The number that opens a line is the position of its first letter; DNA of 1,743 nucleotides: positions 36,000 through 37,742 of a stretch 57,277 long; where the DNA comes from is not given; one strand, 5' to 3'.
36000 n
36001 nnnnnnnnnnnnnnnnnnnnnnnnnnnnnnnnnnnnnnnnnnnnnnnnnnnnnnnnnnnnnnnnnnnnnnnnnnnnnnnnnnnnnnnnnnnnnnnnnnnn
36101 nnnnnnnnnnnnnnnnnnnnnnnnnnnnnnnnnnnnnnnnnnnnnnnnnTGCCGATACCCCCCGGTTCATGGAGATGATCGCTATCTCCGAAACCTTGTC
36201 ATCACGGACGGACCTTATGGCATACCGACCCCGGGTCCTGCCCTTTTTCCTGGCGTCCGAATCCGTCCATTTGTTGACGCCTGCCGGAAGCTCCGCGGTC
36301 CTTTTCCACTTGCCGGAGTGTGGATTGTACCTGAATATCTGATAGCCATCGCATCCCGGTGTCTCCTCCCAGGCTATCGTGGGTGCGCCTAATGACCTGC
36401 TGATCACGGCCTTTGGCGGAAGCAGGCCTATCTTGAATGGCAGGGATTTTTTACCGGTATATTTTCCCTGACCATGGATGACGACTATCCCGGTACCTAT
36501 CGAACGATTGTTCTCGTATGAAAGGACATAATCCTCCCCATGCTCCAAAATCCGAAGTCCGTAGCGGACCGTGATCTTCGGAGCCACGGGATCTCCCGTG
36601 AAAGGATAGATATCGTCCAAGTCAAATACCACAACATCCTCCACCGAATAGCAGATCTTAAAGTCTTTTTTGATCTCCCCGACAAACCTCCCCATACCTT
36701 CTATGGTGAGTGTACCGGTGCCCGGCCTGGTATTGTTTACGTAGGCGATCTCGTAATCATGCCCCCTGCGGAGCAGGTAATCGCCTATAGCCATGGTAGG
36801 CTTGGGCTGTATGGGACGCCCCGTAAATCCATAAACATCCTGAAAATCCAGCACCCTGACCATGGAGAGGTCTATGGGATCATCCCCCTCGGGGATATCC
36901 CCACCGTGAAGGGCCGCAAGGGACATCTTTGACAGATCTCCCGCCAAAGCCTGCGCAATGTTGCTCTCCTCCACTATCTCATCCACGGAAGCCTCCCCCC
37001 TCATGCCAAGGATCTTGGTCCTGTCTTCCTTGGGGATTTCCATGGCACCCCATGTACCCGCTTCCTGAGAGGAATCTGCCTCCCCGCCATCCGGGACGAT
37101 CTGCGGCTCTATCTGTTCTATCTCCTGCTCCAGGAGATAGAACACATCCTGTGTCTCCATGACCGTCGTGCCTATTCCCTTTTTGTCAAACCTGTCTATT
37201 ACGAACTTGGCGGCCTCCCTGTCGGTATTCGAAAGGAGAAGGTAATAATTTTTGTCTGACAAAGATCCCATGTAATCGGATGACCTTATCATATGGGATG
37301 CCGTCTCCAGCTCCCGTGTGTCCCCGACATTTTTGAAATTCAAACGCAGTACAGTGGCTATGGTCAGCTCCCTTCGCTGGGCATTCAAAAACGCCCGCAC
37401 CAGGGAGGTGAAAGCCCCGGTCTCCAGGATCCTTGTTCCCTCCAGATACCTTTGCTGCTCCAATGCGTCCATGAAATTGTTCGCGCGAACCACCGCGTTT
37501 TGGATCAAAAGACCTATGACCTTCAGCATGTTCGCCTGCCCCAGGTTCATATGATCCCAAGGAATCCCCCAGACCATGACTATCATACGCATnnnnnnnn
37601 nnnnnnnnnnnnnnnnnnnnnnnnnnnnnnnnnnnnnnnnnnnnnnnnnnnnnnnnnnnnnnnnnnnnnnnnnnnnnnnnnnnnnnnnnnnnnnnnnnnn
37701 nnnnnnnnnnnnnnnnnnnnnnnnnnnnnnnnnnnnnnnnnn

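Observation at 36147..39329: PelD-like c-di-GMP receptor with a probably inactive SDR-like domain and tandem Ig-like repeats predicted to be cytoplasmic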

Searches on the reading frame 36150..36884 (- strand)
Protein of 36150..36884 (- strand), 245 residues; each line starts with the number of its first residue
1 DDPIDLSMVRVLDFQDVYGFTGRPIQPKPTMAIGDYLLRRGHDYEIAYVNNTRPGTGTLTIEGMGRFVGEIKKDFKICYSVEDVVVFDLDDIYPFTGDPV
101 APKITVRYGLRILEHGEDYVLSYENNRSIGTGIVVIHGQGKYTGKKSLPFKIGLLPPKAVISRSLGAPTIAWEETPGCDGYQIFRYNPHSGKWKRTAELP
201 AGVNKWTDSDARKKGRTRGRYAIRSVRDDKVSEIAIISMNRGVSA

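Call 13: find_homologous_proteins(query=window:36150-36884:-, max_evalue=0.001)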
Query seq(245 aa): 290 candidates shared short words with the query, none scored E <= 0.001.
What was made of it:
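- Tried and rejected: No hits (call 13).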

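Call 26: search_protein_representatives(protein=window:36150-36884:-)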
Query: 245 residues. Proteins with E-value up to 0.001 (for the whole library): 21006; up to 1e-10: 10012; up to 1e-30: 2138. The best 150 are listed.
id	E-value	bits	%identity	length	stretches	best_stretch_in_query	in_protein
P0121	0.0e+00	1395.1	33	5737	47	19-159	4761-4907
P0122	0.0e+00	1296.7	33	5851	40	5-152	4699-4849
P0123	0.0e+00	1014.7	33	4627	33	20-153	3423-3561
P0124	2.6e-298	999.9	33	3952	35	32-194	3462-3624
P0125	1.1e-263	886.4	38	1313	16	19-152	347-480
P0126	3.2e-263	884.9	32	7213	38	17-154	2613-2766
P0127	6.5e-217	733.2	31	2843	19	13-152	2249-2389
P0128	6.2e-205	694.0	32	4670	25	49-161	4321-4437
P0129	2.6e-192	652.6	35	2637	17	19-152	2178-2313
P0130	1.7e-190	646.7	35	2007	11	17-153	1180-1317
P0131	1.2e-185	630.8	38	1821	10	18-152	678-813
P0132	3.8e-179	609.5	33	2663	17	13-198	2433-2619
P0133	1.3e-173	591.3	33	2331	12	18-152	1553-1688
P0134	6.5e-172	585.8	35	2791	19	10-152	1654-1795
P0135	4.1e-169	576.6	32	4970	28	12-152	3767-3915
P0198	1.1e-110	385.2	35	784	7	19-152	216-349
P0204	3.5e-110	383.5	35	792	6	3-153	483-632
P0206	2.0e-109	381.0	38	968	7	20-152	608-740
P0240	1.0e-100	352.5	33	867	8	19-153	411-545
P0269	2.2e-95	335.1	38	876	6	20-152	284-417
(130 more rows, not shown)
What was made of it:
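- On Tandem Ig-like repeat / Fn3 module of Firmicute secreted proteins: 21,006 representatives at E<=1e-3 (call 26).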

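Call 27: search_protein_families(library=pfam, proteins=[P0125, P0198, P0204, P0206, P0240, P0269], max_evalue=0.001)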
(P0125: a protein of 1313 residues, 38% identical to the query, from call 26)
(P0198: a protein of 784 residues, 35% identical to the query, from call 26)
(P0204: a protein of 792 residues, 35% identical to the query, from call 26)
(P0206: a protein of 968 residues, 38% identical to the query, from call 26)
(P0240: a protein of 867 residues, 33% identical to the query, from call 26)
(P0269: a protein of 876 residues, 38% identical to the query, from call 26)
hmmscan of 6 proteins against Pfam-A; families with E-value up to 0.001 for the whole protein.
P0125 (1313 aa): 3 families
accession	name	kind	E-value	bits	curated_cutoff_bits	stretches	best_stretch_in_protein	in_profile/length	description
PF03442.20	CBM_X2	-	3.3e-22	78.8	28.9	0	59-78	32-48/83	Carbohydrate binding domain X2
PF23212.2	DUF7064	-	5.1e-07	30.5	24.7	0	339-393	20-75/126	Domain of unknown function (DUF7064)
PF23263.1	C8-3_MUC4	-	3.8e-06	26.6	25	0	72-88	23-39/50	Mucin-4-like C8-3 domain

P0198 (784 aa): 3 families
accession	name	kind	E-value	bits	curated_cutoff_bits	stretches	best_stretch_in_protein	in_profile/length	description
PF19127.6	Choline_bind_3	-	2.5e-45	152.6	27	5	702-743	2-45/47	Choline-binding repeat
PF01473.26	Choline_bind_1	-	8e-43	143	20.5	5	662-680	1-19/19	Putative cell wall binding repeat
PF03442.20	CBM_X2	-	1.5e-08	35.1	28.9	0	526-544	31-49/83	Carbohydrate binding domain X2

P0204 (792 aa): 2 families
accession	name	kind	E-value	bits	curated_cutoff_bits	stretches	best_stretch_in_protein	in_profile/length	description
PF07538.16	ChW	-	1.9e-52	175.2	22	3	687-721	1-35/35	Clostridial hydrophobic W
PF03442.20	CBM_X2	-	5.1e-06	26.9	28.9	0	119-150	21-48/83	Carbohydrate binding domain X2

P0206 (968 aa): 1 family
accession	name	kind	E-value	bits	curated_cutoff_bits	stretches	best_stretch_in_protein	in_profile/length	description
PF03442.20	CBM_X2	-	6.3e-05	23.4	28.9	0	394-412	31-49/83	Carbohydrate binding domain X2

P0240 (867 aa): 2 families
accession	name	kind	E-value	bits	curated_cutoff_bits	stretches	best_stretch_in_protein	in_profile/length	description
PF19910.5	DUF6383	-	1e-09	38.9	23.7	1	794-865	1-74/74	Domain of unknown function (DUF6383)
PF18962.6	Por_Secre_tail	-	3.5e-05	24.4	27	1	818-863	18-69/75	Secretion system C-terminal sorting domain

P0269 (876 aa): 1 family
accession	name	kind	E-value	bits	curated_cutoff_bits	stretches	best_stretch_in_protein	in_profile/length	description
PF20623.4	Sgo0707_N2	-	2e-05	24.5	27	0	749-799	57-103/141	Sgo0707 N2 domain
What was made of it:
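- Relatives co-occur with choline-binding, ChW and T9SS sorting domains (call 27).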

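Call 47: predict_structure(alignment_id=A3)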
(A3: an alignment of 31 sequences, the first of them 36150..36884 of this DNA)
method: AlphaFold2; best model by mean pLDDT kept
length: 245 residues; sequences in the alignment: 31
mean_pLDDT: 94.3   pTM: 0.82
mean pLDDT of the five models: 94.3, 94.2, 93.7, 93.3, 93.3
residues with pLDDT >= 90: 215; 70-90: 24; 50-70: 3; < 50: 3
segments of 3 or more residues with pLDDT < 50: 243-245
pLDDT, mean of each block of 10 residues (from residue 1): 95 96 97 98 98 97 98 98 97 96 97 98 97 98 97 94 81 94 96 97 95 87 95 88 51
secondary structure, 60 per line:
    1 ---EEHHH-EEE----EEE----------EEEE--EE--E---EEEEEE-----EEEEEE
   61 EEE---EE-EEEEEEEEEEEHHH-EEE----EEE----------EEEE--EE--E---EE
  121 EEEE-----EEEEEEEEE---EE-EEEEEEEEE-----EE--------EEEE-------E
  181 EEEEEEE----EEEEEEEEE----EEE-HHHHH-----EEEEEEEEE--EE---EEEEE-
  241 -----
elements in order: E10-12 E17-19 E30-33 E44-49 E55-63 E70-80 E85-87 E92-94 E105-108 E119-124 E130-138 E145-153 E169-172 E180-187 E192-200 E205-207 H209-213 E219-227 E235-239
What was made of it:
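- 36150..36425 (-): Fn3-like domain (aa 969-1060). Model pLDDT is 94 (call 47).
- On Tandem Ig-like repeat / Fn3 module of Firmicute secreted proteins: pLDDT 94.3 (call 47).
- AF2 pLDDT 94.3 with three beta-sandwich domains (call 47).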

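Call 50: fold_search(model_id=the predicted structure, library=pdb)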
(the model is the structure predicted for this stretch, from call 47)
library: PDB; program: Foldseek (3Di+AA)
matches with E <= 10: 1666; with E <= 0.001: 36
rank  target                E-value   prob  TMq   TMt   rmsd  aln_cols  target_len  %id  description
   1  2nzi_A                2.6e-06  1.00  0.26  0.23  14.4       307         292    9  Crystal structure of domains A168-A170 from titin (released 2007-02-13)
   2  2jll                  1.2e-05  1.00  0.21  0.15  16.5       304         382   10  Crystal structure of NCAM2 IgIV-FN3II (released 2009-11-17)
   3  9g8b_A                6.0e-05  1.00  0.22  0.18  12.2       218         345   11  CryoEM structure of the fragment-2 (2892-3236) in the grappling hook protein A (GhpA) in the bacterium Aureispira sp.  (released 2024-10-16)
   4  6xay_A                9.0e-05  1.00  0.43  0.40   7.8       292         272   13  Structure of a fragment of human fibronectin containing the 10th, 11th and 12th type III domains (released 2021-06-09)
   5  6xay_B                9.5e-05  1.00  0.40  0.37   7.8       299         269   12  Structure of a fragment of human fibronectin containing the 10th, 11th and 12th type III domains (released 2021-06-09)
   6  9fls_A                1.2e-04  0.97  0.22  0.18  13.6       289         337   11  CryoEM structure of the fragment-3 (2061-2397) in the grappling hook protein A (GhpA) in the bacterium Aureispira sp.  (released 2024-10-16)
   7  6e6b_B                1.4e-04  0.93  0.18  0.09  19.2       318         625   11  Crystal structure of the Protocadherin GammaB4 extracellular domain (released 2019-04-10)
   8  9rcu_A                1.4e-04  0.99  0.26  0.24  12.7       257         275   10  Cardioderma bat coronavirus 2B receptor binding domain in complex with human CEACAM6 (released 2026-04-08)
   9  9rcs_A                1.4e-04  0.98  0.24  0.21  14.8       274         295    9  Cardioderma bat coronavirus KY43 receptor binding domain in complex with human CEACAM6 (released 2026-04-08)
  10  5oj2_B                1.5e-04  1.00  0.33  0.15  13.1       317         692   10  Crystal structure of the chicken MDGA1 ectodomain (released 2017-08-23)
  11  3l5j_B                1.5e-04  1.00  0.26  0.23  15.7       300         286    9  Crystal structure of FnIII domains of human GP130 (Domains 4-6) (released 2010-05-12)
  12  3t1w                  1.7e-04  1.00  0.43  0.31   7.8       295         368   12  Structure of the four-domain fragment Fn7B89 of oncofetal fibronectin (released 2012-03-21)
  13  6xay_C                2.0e-04  1.00  0.43  0.40   7.8       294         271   13  Structure of a fragment of human fibronectin containing the 10th, 11th and 12th type III domains (released 2021-06-09)
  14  7r3t_B                2.3e-04  0.99  0.19  0.24  16.7       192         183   12  Crystal structure of the Dimeric C-terminal Big_2-CBM56 domains from Paenibacillus illinoisensis (Bacillus circulans I (released 2023-02-22)
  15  5szp_A                2.5e-04  0.90  0.18  0.13  18.0       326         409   10  Protocadherin Gamma B7 extracellular cadherin domains 1-4 P21 crystal form (released 2016-10-19)
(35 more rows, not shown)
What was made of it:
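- On Tandem Ig-like repeat / Fn3 module of Firmicute secreted proteins: Foldseek matches Ig/Fn3 arrays (call 50).
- Foldseek matches titin Ig-Ig-Fn3, NCAM2 and fibronectin triplets (call 50).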

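Call 51: search_protein_families(library=ncbifam, proteins=[window:36150-36884:-, P0198, P0204, P0125], max_evalue=0.01)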
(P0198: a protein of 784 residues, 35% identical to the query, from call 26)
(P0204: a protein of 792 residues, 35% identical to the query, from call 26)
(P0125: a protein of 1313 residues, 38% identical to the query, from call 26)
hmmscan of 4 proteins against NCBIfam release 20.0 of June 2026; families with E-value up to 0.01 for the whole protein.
window:36150-36884:- (245 aa): 0 families

P0198 (784 aa): 5 families
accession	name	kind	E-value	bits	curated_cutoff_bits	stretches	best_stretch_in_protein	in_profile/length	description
NF033838.0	PspC_subgroup_1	exception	3.3e-59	201.2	700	2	642-780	486-623/684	pneumococcal surface protein PspC, choline-binding form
NF033930.1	pneumo_PspA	exception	1.5e-53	182.5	850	2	662-779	482-598/659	pneumococcal surface protein A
NF033840.1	PspC_relate_1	equivalog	7.2e-44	150.1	850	2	642-767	829-955/967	PspC-related protein choline-binding protein 1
TIGR04035.1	glucan_65_rpt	repeat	5.4e-22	77.8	147.7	3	691-743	1-55/64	glucan-binding repeat-containing protein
TIGR04189.1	surface_SprA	equivalog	0.0041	14.3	200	0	195-250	581-634/2319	T9SS outer membrane translocon Sov/SprA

P0204 (792 aa): 1 family
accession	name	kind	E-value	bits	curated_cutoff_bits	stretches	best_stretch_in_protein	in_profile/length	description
NF053661.1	Urm1_like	equivalog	5e-05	23.4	70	0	339-382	22-65/79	Urm1-like protein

P0125 (1313 aa): 0 families

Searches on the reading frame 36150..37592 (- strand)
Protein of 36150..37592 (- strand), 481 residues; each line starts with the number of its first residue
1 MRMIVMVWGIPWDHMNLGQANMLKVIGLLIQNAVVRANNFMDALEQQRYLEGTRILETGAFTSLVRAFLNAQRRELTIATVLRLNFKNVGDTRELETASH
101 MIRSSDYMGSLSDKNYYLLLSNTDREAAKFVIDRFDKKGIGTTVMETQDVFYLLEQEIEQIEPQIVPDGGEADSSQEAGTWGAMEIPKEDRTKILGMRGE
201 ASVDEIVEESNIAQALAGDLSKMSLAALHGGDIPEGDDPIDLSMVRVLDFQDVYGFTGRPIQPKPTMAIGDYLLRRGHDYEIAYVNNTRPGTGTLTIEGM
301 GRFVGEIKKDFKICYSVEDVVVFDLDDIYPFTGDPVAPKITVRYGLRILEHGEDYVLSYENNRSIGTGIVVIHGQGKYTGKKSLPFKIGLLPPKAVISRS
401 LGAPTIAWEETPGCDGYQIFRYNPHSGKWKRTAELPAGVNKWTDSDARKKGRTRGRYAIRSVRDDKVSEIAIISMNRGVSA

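Call 57: find_homologous_proteins(query=window:36150-37592:-, max_evalue=0.001)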
Query window:36150-37592:- (481 aa): 49 proteins with E <= 0.001 among 7807 candidates.
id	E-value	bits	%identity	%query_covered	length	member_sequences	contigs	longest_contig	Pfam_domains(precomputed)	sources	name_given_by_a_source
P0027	1.1e-40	158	59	30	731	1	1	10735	PF04321.24,PF01370.28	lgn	-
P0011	1.1e-38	151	52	30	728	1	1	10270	PF04321.24,PF01370.28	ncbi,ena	-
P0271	1.8e-37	147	51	30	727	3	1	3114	PF04321.24,PF01370.28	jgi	jgi:nucleoside-diphosphate-sugar epimerase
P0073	2.2e-37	147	51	30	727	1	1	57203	PF04321.24,PF01370.28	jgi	jgi:nucleoside-diphosphate-sugar epimerase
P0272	2.3e-37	147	51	30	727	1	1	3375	PF04321.24,PF01370.28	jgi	jgi:nucleoside-diphosphate-sugar epimerase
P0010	3.0e-37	147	52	31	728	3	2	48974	PF04321.24,PF16363.12,PF01370.28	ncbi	-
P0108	5.7e-37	146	52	30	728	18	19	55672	PF04321.24,PF16363.12,PF01370.28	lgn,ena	-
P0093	1.5e-36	144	52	30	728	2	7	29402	PF04321.24,PF16363.12,PF01370.28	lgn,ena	-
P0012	5.0e-36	143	51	30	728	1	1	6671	PF04321.24,PF16363.12,PF01370.28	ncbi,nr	ncbi:MAG: sugar nucleotide-binding protein [Lachnospiraceae bacterium]|nr:sugar nucleotide-binding p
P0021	5.8e-36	142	51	30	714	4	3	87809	PF04321.24,PF16363.12,PF01370.28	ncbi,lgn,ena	-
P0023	1.3e-35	141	52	30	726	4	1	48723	PF04321.24,PF16363.12,PF01370.28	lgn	-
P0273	1.5e-35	141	49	30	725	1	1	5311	PF04321.24,PF01370.28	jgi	jgi:nucleoside-diphosphate-sugar epimerase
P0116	1.6e-35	141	52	31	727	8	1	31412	PF04321.24,PF16363.12,PF01370.28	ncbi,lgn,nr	ncbi:MAG: NAD(P)-dependent oxidoreductase [Lachnospiraceae bacterium]|nr:NAD(P)-dependent oxidoreduc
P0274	2.7e-35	140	51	31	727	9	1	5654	PF04321.24,PF01370.28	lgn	-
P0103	5.2e-35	139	51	31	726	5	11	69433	PF04321.24,PF16363.12,PF01370.28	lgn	-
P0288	3.1e-33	133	36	45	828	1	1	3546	PF26182.1,PF12799.14,PF25833.1,PF02368.25,PF00041.28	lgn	-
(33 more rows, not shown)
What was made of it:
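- Tried and rejected: It returned ordinary PelDs plus one secreted relative (call 57).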
